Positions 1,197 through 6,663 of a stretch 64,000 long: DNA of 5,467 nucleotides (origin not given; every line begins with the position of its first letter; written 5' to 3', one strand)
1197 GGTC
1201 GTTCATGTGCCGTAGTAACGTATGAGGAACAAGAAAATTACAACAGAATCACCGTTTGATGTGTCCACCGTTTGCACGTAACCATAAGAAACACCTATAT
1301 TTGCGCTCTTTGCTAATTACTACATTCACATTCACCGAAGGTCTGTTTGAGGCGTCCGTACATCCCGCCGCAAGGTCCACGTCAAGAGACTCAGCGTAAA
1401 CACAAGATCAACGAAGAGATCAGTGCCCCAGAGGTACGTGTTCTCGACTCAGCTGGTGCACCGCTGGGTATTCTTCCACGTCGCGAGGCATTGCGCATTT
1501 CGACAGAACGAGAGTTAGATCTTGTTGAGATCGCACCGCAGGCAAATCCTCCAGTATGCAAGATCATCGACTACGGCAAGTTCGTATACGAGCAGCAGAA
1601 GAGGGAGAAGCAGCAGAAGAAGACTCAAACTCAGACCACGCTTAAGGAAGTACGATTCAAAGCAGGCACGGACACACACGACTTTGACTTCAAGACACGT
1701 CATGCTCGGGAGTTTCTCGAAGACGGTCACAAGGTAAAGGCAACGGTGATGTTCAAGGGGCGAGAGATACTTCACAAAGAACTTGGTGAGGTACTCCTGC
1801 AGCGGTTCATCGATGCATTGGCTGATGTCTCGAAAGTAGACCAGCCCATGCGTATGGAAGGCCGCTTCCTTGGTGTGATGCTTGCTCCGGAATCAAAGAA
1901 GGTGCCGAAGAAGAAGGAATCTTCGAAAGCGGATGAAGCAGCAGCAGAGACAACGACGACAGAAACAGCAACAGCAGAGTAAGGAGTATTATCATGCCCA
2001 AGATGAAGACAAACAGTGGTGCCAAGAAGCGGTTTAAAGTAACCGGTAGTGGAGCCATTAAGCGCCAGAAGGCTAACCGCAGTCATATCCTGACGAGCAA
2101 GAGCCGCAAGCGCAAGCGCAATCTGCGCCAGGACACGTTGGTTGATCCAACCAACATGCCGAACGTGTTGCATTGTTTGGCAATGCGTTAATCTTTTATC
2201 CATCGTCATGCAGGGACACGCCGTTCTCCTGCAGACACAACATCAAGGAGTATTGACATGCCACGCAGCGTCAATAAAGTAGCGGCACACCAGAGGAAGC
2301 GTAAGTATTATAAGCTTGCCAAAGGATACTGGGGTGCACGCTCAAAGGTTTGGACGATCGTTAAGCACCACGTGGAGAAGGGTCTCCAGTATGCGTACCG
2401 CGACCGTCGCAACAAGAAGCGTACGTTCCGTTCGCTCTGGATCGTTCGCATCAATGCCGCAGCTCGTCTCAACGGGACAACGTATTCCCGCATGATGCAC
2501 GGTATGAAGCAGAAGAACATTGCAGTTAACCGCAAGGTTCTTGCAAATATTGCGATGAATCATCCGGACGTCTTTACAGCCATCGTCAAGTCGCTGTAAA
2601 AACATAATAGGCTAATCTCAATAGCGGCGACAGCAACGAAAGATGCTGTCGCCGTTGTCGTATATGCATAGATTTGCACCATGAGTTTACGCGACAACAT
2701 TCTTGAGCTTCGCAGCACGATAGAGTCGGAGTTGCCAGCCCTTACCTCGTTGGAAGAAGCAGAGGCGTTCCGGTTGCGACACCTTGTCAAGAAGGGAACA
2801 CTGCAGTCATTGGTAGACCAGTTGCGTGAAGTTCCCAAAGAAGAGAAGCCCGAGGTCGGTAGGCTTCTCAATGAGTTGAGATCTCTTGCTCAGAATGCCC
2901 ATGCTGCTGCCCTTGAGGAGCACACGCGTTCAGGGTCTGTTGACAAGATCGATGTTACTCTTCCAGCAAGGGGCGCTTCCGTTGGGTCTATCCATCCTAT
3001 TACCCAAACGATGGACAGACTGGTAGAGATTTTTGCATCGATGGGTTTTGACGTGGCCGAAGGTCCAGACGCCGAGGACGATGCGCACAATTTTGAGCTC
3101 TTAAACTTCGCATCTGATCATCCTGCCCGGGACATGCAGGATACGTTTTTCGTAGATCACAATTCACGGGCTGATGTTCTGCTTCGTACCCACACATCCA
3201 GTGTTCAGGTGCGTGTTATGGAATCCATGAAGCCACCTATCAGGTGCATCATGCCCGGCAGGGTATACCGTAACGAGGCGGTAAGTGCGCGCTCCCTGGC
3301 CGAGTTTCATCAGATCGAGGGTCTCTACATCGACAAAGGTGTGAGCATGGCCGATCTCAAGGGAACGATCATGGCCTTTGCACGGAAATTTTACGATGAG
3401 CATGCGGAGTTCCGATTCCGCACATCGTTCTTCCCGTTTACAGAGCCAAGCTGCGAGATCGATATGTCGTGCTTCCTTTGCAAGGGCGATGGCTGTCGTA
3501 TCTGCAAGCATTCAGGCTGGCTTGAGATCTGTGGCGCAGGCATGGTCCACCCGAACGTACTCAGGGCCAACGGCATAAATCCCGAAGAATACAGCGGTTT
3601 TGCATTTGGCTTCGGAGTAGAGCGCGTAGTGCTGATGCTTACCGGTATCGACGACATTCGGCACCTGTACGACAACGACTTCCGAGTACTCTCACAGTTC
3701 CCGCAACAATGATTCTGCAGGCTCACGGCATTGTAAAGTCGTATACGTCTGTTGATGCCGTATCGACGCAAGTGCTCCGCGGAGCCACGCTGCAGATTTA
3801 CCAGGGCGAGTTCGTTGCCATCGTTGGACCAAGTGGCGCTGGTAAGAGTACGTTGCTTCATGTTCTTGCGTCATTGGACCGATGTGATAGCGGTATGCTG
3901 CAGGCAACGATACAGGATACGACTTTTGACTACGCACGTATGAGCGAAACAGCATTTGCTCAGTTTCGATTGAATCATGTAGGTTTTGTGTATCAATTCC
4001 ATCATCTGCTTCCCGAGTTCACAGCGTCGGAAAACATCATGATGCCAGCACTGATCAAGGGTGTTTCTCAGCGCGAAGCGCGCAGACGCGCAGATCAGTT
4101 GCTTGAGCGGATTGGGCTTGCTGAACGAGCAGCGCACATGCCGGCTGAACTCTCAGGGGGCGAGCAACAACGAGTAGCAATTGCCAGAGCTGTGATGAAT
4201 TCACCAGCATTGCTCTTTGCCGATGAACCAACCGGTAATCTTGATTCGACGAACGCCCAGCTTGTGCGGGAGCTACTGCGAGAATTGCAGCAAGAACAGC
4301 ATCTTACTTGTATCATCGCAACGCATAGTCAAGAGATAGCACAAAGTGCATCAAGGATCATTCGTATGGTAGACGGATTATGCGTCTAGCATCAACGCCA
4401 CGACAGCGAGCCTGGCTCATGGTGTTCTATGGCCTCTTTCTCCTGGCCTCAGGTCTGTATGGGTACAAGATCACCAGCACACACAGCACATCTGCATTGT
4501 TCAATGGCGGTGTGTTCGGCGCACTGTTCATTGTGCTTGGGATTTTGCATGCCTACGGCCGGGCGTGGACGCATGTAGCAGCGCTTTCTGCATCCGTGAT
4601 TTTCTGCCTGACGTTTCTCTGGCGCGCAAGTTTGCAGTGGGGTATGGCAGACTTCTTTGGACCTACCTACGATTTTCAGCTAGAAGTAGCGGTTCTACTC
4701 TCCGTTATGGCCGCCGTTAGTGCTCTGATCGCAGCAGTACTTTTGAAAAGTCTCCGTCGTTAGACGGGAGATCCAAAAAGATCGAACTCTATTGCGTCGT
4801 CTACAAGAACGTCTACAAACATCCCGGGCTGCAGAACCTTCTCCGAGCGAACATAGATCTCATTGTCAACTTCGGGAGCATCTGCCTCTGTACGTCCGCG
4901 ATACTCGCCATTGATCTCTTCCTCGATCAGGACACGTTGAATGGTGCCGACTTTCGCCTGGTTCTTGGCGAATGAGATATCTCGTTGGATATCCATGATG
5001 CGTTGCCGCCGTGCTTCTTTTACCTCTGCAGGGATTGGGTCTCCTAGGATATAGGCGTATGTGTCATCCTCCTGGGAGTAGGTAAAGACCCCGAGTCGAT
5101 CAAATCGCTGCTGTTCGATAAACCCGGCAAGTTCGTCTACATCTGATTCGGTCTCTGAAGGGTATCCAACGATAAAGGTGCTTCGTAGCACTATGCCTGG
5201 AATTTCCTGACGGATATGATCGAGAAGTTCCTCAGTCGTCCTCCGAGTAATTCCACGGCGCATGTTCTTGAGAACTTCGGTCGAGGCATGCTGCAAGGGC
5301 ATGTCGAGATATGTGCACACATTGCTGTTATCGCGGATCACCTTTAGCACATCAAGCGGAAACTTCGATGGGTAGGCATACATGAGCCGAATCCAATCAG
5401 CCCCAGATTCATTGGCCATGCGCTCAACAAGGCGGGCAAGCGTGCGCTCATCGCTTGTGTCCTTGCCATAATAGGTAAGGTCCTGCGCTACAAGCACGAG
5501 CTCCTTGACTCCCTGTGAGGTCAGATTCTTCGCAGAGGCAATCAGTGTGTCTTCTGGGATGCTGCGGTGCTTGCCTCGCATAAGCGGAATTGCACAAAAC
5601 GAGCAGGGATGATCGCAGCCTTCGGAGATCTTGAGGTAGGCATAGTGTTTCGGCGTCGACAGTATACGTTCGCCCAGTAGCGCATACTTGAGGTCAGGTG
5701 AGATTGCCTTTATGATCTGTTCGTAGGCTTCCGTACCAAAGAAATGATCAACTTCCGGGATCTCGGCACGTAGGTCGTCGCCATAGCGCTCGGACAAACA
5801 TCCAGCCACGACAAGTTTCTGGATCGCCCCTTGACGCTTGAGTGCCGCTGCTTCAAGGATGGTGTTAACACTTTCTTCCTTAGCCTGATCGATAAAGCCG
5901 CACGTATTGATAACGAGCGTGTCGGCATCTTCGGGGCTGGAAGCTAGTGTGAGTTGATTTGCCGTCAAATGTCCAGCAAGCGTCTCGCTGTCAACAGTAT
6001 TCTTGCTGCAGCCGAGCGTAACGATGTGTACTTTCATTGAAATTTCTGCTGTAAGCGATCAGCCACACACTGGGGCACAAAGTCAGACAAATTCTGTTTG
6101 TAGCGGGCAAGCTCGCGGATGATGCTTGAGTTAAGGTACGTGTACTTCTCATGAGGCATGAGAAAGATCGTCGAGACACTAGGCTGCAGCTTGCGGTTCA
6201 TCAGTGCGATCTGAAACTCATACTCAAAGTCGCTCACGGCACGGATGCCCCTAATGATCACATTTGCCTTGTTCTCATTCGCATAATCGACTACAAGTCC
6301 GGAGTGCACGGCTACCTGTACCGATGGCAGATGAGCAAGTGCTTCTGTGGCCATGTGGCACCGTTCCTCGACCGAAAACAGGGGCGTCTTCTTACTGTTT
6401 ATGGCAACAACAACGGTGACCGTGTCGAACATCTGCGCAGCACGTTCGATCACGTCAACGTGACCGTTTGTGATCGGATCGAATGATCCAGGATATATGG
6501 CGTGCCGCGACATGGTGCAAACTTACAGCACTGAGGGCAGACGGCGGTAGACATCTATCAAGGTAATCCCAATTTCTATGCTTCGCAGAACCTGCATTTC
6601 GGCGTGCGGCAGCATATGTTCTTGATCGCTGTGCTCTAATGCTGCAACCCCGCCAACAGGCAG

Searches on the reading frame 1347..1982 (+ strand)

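Call 54: search_protein_families(library=pfam, proteins=[window:1347-1982:+], max_evalue=0.0001)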
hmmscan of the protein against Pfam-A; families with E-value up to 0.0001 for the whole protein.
window:1347-1982:+ (211 aa): 2 families
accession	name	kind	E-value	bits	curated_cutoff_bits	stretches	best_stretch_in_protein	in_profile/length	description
PF00707.27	IF3_C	-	1.5e-32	111.8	34.8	1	98-181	2-85/86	Translation initiation factor IF-3, C-terminal domain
PF05198.21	IF3_N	-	1.7e-31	108.6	26.9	1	21-90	1-70/70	Translation initiation factor IF-3, N-terminal domain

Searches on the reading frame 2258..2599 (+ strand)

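Call 74: search_protein_families(library=ncbifam, proteins=[window:2258-2599:+], max_evalue=0.001)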
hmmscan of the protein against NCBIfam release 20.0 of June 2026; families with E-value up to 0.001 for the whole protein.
window:2258-2599:+ (113 aa): 3 families
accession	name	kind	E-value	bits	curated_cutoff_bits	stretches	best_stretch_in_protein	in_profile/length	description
TIGR01032.1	rplT_bact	equivalog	6.6e-40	135.9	65.65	1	1-112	1-112/114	50S ribosomal protein L20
NF011109.0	PRK14537.1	equivalog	1.9e-35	122.6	187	1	9-111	9-111/232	50S ribosomal protein L20/unknown domain fusion protein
NF051450.1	50S_L20_sunset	exception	1.4e-27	97.3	375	1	2-111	2-111/219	50S ribosomal protein L20, sunset domain variant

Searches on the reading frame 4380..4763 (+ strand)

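Call 54: search_protein_families(library=pfam, proteins=[window:4380-4763:+], max_evalue=0.0001)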
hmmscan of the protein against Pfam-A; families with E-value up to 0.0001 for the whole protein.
window:4380-4763:+ (127 aa): 1 family
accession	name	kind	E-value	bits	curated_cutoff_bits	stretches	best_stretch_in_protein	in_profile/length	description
PF03647.18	Tmemb_14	-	1.1e-05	26.5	24.8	1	15-84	3-70/92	Transmembrane proteins 14C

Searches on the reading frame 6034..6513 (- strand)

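Call 54: search_protein_families(library=pfam, proteins=[window:6034-6513:-], max_evalue=0.0001)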
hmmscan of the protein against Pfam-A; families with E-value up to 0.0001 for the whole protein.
window:6034-6513:- (159 aa): 2 families
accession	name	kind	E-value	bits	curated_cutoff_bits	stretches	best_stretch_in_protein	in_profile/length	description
PF01467.32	CTP_transf_like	-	1.1e-27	97.3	21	1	6-134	1-132/133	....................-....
PF08218.17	Citrate_ly_lig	-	1.5e-06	28.4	20.9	1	12-108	9-101/182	Citrate lyase ligase C-terminal domain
